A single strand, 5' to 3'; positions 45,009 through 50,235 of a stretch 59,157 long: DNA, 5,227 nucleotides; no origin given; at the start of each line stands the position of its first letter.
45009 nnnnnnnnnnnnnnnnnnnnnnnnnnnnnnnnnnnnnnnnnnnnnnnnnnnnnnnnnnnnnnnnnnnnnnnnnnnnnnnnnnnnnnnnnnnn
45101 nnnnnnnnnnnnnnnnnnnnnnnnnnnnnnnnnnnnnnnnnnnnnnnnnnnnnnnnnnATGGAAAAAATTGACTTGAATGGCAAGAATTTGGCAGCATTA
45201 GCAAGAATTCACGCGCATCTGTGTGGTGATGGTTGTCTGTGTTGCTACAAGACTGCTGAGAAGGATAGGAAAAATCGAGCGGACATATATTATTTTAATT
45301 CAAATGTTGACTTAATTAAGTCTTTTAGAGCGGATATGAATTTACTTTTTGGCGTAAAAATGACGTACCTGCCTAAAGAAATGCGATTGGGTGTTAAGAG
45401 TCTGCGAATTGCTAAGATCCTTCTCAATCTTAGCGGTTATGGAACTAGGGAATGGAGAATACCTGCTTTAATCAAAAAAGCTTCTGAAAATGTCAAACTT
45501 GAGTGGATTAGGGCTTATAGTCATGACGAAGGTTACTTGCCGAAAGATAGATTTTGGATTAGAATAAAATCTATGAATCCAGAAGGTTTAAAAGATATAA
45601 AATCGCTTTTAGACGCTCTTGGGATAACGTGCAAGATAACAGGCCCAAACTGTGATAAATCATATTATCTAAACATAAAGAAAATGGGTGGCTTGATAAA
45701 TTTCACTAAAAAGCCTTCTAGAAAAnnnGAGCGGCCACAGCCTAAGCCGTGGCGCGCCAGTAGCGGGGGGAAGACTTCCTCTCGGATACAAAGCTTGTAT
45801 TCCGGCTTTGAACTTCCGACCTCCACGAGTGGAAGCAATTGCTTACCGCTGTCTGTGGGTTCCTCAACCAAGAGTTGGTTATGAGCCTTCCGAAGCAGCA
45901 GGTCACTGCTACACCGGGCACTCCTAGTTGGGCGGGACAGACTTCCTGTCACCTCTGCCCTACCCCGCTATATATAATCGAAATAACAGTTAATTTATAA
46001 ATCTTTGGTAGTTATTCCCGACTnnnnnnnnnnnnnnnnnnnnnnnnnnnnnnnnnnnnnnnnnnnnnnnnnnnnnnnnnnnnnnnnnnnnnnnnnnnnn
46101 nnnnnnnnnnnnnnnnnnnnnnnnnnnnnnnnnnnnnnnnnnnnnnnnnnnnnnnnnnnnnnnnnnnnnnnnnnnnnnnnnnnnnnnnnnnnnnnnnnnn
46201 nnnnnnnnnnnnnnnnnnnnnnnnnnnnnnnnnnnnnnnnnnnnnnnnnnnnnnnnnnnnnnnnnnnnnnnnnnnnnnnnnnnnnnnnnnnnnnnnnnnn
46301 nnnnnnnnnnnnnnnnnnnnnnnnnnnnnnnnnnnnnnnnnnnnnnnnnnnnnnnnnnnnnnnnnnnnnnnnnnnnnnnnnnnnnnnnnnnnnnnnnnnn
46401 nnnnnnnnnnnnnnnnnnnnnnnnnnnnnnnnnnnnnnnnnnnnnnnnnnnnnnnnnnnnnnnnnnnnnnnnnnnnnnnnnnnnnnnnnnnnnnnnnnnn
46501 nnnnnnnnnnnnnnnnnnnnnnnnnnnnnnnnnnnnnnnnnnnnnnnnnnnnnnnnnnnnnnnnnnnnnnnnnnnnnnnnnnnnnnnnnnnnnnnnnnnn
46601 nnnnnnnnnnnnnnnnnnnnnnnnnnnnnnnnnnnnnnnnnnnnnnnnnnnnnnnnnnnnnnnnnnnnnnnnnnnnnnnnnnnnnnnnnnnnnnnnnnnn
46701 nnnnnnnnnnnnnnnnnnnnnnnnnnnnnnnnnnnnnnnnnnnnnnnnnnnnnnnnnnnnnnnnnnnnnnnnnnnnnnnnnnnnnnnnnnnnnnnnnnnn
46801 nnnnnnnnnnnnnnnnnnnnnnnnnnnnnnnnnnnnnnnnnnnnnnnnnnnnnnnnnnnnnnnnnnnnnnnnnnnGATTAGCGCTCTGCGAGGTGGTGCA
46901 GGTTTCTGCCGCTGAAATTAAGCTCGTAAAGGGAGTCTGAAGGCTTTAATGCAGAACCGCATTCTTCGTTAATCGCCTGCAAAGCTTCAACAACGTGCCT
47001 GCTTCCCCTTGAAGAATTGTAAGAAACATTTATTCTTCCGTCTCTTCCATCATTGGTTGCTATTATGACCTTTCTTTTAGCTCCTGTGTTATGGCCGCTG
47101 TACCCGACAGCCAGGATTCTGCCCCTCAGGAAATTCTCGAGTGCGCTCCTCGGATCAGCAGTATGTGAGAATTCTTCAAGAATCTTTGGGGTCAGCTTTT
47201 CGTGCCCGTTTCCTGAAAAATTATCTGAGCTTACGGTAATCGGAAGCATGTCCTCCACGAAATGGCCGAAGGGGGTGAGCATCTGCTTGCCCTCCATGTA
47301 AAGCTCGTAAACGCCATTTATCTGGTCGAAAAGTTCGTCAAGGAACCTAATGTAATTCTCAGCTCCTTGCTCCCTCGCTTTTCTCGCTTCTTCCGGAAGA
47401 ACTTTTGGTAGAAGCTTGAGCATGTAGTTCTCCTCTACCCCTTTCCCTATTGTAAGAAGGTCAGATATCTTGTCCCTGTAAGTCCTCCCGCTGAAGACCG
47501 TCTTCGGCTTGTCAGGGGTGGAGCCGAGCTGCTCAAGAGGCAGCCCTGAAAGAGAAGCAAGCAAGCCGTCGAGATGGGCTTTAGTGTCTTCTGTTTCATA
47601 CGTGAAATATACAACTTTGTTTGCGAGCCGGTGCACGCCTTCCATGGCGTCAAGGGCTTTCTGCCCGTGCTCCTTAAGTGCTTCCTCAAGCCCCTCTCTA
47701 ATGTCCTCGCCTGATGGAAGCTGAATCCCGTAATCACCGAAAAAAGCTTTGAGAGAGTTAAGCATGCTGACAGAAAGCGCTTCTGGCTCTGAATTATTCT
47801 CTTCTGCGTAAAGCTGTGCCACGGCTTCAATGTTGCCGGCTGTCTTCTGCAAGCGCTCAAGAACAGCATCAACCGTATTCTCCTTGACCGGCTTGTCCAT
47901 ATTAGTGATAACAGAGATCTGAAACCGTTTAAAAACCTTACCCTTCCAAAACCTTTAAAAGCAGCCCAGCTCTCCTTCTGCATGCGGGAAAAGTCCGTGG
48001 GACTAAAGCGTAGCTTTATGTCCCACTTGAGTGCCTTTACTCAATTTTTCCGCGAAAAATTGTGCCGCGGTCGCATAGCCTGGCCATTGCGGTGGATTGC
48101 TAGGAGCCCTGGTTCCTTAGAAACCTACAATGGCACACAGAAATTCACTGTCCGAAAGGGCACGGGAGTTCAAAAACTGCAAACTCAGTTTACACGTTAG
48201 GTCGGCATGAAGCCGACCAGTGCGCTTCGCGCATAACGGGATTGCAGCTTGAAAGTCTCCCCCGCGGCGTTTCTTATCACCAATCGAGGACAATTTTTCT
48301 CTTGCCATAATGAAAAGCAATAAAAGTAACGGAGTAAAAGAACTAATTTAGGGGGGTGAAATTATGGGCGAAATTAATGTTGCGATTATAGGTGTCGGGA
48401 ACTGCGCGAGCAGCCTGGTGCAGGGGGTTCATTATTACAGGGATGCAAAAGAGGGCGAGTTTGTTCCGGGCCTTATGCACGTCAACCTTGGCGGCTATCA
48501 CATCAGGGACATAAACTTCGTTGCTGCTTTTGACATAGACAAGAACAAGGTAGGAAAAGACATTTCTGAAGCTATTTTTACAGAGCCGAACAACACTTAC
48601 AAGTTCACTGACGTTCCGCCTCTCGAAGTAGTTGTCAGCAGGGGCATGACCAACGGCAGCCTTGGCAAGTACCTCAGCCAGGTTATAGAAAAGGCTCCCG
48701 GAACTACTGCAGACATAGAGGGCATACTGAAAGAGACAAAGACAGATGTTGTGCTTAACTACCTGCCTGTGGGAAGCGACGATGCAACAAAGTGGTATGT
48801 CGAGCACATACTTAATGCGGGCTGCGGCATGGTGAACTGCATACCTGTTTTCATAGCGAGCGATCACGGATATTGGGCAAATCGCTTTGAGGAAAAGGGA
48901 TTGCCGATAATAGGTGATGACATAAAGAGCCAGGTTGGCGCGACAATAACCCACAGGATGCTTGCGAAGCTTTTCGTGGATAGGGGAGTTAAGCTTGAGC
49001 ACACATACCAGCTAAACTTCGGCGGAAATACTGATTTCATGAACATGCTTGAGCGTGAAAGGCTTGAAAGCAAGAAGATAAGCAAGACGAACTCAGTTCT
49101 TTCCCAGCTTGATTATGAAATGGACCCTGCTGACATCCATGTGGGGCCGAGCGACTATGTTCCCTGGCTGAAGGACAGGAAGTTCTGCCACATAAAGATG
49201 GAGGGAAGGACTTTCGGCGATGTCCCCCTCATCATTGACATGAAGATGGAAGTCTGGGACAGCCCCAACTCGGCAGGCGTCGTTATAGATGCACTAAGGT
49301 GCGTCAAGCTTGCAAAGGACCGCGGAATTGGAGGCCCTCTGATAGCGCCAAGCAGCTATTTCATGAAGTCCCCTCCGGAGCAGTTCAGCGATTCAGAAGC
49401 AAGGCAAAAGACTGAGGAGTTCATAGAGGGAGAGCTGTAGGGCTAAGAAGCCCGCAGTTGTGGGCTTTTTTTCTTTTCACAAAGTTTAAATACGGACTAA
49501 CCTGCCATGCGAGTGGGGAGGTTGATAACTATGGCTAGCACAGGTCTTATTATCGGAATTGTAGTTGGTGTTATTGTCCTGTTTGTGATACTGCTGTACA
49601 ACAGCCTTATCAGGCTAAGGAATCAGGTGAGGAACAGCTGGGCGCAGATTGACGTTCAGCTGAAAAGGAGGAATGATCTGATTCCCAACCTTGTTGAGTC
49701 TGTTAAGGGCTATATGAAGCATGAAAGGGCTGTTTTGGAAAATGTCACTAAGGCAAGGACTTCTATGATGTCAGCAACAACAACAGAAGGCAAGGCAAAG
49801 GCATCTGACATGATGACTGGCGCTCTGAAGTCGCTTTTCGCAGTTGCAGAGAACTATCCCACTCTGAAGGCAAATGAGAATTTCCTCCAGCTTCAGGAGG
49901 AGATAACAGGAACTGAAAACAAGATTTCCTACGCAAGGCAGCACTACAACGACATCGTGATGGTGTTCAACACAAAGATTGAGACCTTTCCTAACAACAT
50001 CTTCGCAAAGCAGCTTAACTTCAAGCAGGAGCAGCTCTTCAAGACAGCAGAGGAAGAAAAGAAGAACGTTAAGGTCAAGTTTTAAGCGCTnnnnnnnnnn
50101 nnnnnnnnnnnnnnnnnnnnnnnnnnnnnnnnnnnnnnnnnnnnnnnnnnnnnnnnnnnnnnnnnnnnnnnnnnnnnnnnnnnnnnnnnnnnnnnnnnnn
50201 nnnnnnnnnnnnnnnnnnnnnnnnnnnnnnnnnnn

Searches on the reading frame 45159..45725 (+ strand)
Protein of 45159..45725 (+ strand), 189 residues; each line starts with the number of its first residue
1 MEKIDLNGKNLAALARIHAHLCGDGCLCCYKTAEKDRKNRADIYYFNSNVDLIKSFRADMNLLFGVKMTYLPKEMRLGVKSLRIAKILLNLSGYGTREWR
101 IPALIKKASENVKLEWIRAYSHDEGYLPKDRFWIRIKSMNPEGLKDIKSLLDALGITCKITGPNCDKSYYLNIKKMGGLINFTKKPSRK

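Call 84: search_protein_families(library=pfam, proteins=[window:45159-45725:+], max_evalue=1)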
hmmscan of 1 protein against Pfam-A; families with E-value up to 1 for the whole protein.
seq(189 aa): 1 family
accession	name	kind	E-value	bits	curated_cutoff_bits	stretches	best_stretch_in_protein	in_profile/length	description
PF14528.11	LAGLIDADG_3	-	0.00037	21.1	22.5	1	112-180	2-75/82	LAGLIDADG-like domain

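Call 85: search_protein_families(library=ncbifam, proteins=[window:45159-45725:+], max_evalue=1)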
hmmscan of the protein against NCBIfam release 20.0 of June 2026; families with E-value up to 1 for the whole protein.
seq(189 aa): 4 families
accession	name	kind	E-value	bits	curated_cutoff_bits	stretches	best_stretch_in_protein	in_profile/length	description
NF011303.0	PRK14715.1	equivalog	0.00055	17.1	1585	1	42-160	1141-1262/1627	DNA-directed DNA polymerase II large subunit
NF006207.0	PRK08332.1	equivalog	0.0012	16.1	2400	1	42-165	1025-1148/1684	vitamin B12-dependent ribonucleotide reductase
NF011418.0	PRK14845.1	equivalog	0.0049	14.6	756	1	42-183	161-300/1049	translation initiation factor IF-2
NF011287.0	PRK14698.1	equivalog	0.019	12.9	1238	1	94-170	467-544/1017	V-type ATP synthase subunit A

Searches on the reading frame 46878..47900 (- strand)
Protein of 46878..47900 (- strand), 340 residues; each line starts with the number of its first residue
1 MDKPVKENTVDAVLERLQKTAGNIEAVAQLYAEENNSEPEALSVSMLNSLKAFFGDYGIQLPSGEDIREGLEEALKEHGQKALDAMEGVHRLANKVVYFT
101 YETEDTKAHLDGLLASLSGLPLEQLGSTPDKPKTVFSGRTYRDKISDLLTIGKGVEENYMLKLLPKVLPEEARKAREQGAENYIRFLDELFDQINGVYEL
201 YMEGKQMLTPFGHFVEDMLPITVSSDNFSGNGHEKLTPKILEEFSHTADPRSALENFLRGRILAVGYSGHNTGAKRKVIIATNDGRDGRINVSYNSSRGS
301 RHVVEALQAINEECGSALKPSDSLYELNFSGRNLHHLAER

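Call 19: find_homologous_proteins(query=window:46878-47900:-)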
Query window:46878-47900:- (340 aa): 1 proteins with E <= 0.001 among 8000 candidates.
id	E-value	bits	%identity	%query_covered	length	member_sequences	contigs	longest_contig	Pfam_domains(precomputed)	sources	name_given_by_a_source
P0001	2.5e-221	752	100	100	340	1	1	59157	-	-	-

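Call 20: search_protein_families(library=pfam, proteins=[window:46878-47900:-])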
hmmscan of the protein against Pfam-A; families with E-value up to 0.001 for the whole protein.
window:46878-47900:- (340 aa): 0 families

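Call 85: search_protein_families(library=ncbifam, proteins=[window:46878-47900:-], max_evalue=1)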
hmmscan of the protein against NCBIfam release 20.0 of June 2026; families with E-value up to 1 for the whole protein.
window:46878-47900:- (340 aa): 1 family
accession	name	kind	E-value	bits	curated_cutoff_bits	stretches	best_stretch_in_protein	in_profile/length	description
TIGR02625.1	YiiL_rotase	equivalog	0.065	13.6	99.6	1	149-202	6-58/102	L-rhamnose mutarotase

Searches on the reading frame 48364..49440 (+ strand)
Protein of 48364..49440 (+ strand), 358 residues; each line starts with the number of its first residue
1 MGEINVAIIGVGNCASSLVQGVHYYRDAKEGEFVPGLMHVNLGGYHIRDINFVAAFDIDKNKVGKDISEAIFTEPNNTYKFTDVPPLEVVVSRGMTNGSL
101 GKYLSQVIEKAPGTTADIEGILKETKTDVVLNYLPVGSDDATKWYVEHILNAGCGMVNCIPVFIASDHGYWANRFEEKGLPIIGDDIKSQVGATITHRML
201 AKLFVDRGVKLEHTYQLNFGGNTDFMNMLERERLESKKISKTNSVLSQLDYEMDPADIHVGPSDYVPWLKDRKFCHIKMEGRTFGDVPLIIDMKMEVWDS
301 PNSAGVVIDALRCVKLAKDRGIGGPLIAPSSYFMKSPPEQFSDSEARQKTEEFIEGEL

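Call 15: find_encoding_contigs(protein=window:48364-49440:+, flank=3000, max_places=6)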
Protein window:48364-49440:+ (358 aa): no gene with exactly this product is on record in the collection.

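Call 16: find_related_loci(query=window:48364-49440:+, collection=genome_contigs, flank=10000)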
Query window:48364-49440:+ (358 aa) in genome_contigs; peptide patterns used: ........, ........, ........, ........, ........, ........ (x = any residue, [..] = any of these).
600 stretches matched a pattern (row limit reached: there are more); 600 encode a relative of the query (tblastn E <= 1e-3); the best 80 are kept; 80 distinct loci.
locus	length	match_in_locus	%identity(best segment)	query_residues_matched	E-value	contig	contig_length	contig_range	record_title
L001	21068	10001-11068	78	1-357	0e+0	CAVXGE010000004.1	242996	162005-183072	MAG: uncultured Chloroflexia bacterium isolate MFD02416.bin.2.249 genome assembly, contig: contig_23487, whole genome sh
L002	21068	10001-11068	79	1-357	0e+0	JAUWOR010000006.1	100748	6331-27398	MAG: Dehalococcoidia bacterium isolate CSMAG_2455 CSMAG_2455_k141_59760_length_100748_cov_22.0000, whole genome shotgun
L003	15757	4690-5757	79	1-357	0e+0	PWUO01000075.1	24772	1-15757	MAG: Dehalococcoidia bacterium isolate CSSed11_241 CS-Sed11-C1838, whole genome shotgun sequence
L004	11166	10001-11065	77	1-356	0e+0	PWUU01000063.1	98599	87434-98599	MAG: Dehalococcoidia bacterium isolate CSSed11_253R1 CS-Sed11-C44, whole genome shotgun sequence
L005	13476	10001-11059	77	1-354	0e+0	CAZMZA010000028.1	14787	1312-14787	MAG TPA_asm: uncultured Dehalococcoidales bacterium isolate SRP323688_co1_27 genome assembly, contig: NODE_6407_length_1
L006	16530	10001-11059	77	1-354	0e+0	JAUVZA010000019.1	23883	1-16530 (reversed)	MAG: Dehalococcoidia bacterium isolate CSMAG_1256 CSMAG_1256_k141_734864_length_23883_cov_23.6400, whole genome shotgun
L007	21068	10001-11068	77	1-355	0e+0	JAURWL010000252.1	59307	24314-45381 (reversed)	MAG: Dehalococcoidales bacterium isolate E10_concoct.bin.145 E10_k141_78959, whole genome shotgun sequence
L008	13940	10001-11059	75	1-354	0e+0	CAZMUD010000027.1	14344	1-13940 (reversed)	MAG TPA_asm: uncultured Dehalococcoidales bacterium isolate binchicken_co196_370 genome assembly, contig: NODE_5396_leng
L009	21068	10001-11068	74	2-356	0e+0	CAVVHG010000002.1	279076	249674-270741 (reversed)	MAG: uncultured Acidobacteriota bacterium isolate MFD02979.bin.1.139 genome assembly, contig: contig_14739, whole genome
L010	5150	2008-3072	72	1-356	0e+0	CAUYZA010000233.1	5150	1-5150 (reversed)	MAG: Dehalococcoidia bacterium isolate CB27_AW.80 genome assembly, contig: Ga0310120_10013607, whole genome shotgun sequ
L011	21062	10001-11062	75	3-357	0e+0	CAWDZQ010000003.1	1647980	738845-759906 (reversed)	MAG: uncultured Chloroflexia bacterium isolate MFD05684.bin.1.112 genome assembly, contig: contig_36650, whole genome sh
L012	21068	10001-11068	75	1-356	0e+0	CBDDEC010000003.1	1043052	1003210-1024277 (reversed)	MAG: Dehalococcoidia bacterium isolate 6f6a38c2-1f49-4886-adb0-6b5e3ccd8930 genome assembly, contig: contig_3, whole gen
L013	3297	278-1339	75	3-357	0e+0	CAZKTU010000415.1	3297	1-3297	MAG TPA_asm: uncultured Oscillochloris sp. isolate SRP242652_co2_165 genome assembly, contig: NODE_29784_length_3297_cov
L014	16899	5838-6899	74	3-357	0e+0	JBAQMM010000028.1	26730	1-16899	MAG: Anaerolineaceae bacterium isolate MFD12067_ilm_asm_bin1 k127_34594, whole genome shotgun sequence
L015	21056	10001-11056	74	1-353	0e+0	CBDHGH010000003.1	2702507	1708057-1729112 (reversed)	MAG: Dehalococcoidia bacterium isolate 575575bf-984b-4cd3-a7b8-18ad3858fffb genome assembly, contig: contig_3, whole gen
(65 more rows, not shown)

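Call 20: search_protein_families(library=pfam, proteins=[window:48364-49440:+])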
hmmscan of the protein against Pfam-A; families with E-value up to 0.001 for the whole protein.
window:48364-49440:+ (358 aa): 1 family
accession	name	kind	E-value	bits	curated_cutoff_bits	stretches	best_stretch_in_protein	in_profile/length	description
PF01658.22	Inos-1-P_synth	-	1.1e-36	125.7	27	1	192-300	1-107/107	Myo-inositol-1-phosphate synthase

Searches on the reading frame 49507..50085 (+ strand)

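Call 20: search_protein_families(library=pfam, proteins=[window:49507-50085:+])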
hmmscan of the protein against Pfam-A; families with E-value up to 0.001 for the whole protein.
window:49507-50085:+ (192 aa): 1 family
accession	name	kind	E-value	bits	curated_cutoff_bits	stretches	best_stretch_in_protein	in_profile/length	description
PF04011.17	LemA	-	1.8e-61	206.8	26.2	1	44-192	1-149/149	LemA family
